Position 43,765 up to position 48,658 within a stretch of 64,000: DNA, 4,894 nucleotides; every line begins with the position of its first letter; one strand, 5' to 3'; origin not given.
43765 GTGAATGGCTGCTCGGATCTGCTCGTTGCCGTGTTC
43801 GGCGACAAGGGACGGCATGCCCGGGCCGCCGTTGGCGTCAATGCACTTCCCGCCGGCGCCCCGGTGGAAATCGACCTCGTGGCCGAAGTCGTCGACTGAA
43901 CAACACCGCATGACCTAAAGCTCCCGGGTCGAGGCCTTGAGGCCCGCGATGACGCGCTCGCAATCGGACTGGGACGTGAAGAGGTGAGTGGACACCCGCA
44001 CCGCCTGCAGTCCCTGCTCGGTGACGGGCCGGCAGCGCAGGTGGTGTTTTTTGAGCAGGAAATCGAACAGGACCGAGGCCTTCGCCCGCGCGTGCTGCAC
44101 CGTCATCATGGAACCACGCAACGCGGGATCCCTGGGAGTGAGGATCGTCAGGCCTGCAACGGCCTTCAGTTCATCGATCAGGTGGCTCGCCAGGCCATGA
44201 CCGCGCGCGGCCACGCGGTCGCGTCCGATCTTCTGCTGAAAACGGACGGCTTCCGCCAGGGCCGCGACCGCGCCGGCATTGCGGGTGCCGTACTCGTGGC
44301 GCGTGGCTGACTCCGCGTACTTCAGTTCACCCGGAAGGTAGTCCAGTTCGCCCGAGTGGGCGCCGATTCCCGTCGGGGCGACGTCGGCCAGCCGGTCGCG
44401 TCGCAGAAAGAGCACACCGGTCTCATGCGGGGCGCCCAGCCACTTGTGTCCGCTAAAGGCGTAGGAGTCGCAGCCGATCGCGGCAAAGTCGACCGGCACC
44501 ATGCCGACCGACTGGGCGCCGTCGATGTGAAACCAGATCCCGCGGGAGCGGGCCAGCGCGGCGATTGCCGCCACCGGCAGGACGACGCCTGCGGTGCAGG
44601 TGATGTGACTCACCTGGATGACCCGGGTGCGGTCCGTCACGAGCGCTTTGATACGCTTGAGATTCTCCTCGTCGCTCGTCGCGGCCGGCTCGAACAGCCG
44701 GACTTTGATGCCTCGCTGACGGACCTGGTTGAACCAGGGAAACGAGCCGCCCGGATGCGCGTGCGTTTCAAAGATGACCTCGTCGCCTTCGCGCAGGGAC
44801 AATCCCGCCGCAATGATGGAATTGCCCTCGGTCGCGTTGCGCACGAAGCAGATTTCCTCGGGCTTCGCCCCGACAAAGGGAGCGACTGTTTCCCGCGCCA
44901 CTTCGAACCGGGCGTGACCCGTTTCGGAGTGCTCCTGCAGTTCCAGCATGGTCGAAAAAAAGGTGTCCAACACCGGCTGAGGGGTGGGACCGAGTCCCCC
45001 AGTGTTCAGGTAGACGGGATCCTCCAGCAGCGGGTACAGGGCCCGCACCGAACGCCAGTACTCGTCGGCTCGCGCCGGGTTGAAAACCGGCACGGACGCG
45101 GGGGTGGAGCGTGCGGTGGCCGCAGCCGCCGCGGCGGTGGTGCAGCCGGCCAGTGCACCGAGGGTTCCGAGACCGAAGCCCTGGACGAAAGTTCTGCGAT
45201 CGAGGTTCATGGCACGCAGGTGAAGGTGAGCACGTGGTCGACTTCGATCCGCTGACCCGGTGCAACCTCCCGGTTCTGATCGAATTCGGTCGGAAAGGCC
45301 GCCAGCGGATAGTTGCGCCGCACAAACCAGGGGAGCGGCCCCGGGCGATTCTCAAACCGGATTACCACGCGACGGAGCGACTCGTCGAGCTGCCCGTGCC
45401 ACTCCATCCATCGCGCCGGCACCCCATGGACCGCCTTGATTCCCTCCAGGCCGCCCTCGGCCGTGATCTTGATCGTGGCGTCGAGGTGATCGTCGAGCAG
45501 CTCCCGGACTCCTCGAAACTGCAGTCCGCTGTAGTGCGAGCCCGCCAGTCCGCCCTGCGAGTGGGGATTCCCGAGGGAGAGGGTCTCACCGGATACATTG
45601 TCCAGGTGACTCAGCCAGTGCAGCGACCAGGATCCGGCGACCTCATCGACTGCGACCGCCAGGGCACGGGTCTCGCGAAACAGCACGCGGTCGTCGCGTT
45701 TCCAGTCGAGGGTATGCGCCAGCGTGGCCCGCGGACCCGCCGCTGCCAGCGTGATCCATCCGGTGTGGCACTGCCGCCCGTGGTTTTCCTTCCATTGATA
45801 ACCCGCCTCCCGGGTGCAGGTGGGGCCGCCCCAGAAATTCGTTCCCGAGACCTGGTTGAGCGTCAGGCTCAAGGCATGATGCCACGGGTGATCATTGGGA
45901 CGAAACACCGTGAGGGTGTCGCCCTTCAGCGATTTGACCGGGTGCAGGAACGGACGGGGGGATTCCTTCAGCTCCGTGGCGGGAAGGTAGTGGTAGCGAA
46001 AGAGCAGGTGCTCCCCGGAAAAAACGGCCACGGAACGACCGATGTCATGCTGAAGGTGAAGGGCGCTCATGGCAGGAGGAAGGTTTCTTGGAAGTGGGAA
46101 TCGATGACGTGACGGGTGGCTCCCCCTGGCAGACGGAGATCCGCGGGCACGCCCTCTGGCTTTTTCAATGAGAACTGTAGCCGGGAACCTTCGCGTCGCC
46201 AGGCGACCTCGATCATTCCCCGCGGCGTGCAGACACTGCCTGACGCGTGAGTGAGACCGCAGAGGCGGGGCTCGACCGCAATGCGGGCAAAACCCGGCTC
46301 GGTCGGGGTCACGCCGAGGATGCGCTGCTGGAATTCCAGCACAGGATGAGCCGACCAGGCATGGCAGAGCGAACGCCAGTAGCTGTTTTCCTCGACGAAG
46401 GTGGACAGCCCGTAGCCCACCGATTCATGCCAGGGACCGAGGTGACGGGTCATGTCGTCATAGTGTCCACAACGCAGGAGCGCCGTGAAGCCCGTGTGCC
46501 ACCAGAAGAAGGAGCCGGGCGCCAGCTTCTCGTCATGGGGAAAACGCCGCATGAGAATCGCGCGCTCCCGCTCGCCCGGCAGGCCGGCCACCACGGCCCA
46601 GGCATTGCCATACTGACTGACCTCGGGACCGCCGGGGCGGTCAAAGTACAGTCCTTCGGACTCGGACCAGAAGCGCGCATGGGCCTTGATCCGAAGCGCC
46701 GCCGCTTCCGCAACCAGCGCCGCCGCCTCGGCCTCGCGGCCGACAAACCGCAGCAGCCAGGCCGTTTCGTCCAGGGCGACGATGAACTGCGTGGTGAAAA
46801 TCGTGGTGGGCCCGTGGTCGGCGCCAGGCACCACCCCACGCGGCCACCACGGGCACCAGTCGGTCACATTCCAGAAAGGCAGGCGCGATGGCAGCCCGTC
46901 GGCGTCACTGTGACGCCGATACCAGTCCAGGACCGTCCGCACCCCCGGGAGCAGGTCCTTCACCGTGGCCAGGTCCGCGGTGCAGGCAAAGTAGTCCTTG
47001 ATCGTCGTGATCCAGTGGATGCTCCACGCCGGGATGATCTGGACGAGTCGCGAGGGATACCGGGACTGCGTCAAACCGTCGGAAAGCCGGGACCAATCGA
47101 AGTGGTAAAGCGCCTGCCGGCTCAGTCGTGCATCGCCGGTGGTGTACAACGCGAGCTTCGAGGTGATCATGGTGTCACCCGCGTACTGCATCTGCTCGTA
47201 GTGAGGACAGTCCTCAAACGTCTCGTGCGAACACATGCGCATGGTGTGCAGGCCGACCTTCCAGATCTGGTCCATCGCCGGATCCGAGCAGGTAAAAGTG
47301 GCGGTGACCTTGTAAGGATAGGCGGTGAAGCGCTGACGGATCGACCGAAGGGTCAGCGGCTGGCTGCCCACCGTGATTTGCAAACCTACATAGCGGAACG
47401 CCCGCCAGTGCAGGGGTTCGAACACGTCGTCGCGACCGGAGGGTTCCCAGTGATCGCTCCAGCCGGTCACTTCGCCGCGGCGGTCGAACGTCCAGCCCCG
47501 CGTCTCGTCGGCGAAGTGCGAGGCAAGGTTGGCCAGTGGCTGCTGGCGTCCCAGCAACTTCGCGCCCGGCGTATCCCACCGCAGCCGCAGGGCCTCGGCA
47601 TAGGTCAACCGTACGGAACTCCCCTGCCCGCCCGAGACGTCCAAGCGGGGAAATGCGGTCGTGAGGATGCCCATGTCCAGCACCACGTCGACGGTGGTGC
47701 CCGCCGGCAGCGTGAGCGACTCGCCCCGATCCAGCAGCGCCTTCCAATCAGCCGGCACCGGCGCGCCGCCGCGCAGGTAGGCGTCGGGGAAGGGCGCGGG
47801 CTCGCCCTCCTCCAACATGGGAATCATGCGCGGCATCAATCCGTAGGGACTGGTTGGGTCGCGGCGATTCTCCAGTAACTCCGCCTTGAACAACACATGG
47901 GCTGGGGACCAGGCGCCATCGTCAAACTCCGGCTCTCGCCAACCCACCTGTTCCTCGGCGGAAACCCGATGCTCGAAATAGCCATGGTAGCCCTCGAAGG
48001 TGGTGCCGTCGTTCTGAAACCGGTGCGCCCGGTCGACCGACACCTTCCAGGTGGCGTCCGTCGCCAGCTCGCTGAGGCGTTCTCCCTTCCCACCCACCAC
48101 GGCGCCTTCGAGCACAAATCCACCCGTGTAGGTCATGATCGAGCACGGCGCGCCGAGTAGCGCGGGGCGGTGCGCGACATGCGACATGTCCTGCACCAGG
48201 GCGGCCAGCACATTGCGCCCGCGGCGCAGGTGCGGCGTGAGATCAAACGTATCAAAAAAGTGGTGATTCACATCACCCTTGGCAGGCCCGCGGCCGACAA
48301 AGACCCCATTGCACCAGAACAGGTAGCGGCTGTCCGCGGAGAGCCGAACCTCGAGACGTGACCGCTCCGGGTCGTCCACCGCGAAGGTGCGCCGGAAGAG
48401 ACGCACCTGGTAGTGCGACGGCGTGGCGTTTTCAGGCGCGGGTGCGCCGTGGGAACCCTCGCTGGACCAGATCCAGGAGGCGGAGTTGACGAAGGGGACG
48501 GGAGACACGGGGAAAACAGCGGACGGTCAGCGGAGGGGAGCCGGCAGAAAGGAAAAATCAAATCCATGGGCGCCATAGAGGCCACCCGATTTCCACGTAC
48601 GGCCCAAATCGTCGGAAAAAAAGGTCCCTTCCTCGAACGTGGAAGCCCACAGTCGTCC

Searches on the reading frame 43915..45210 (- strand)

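Call 7: search_protein_families(library=pfam, proteins=[window:43915-45210:-], max_evalue=0.00001)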
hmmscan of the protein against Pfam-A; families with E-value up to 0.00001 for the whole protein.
window:43915-45210:- (431 aa): 3 families
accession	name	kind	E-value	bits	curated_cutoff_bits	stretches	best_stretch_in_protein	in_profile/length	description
PF00266.25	Aminotran_5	-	2.9e-55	188.2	21.5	1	94-388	37-331/371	Aminotransferase class-V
PF01212.27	Beta_elim_lyase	-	4.1e-09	36.6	27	1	102-329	34-227/288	Beta-eliminating lyase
PF01041.23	DegT_DnrJ_EryC1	-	5.4e-09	36.2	19.8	1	109-278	33-195/360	DegT/DnrJ/EryC1/StrS aminotransferase family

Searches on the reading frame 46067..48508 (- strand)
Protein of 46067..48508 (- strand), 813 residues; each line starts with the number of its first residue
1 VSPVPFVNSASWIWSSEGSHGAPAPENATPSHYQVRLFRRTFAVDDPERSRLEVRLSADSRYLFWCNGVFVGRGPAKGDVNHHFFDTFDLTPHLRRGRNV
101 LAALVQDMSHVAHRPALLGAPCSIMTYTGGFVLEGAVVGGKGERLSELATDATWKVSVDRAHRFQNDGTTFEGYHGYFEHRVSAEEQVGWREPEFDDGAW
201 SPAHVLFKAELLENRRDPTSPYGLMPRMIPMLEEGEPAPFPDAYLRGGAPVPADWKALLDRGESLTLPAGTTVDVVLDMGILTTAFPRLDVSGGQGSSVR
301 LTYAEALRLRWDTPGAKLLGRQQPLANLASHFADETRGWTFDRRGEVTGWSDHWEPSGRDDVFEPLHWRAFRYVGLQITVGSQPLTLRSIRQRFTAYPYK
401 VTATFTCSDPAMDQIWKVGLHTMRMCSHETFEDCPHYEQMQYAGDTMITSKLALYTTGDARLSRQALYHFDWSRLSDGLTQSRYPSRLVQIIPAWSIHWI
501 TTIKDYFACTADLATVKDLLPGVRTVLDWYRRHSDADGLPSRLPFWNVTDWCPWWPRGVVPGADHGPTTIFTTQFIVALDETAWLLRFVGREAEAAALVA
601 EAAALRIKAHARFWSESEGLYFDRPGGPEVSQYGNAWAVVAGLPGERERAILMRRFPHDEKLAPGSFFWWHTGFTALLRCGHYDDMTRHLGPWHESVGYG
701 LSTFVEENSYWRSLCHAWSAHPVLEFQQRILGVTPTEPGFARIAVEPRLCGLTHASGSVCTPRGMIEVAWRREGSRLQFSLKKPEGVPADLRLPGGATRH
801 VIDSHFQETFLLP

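Call 7: search_protein_families(library=pfam, proteins=[window:46067-48508:-], max_evalue=0.00001)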
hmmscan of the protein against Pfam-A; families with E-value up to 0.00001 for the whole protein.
window:46067-48508:- (813 aa): 3 families
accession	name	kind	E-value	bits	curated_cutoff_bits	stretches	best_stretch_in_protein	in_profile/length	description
PF17389.8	Bac_rhamnosid6H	-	6.4e-24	85.3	24.5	1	402-621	3-220/339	Bacterial alpha-L-rhamnosidase 6 hairpin glycosidase domain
PF17390.7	Bac_rhamnosid_C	-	2.2e-14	53.4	22.1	1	732-801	1-71/78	Bacterial alpha-L-rhamnosidase C-terminal domain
PF08531.16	Bac_rhamnosid_N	-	1.8e-06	28.3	25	1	82-209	40-156/172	Alpha-L-rhamnosidase N-terminal domain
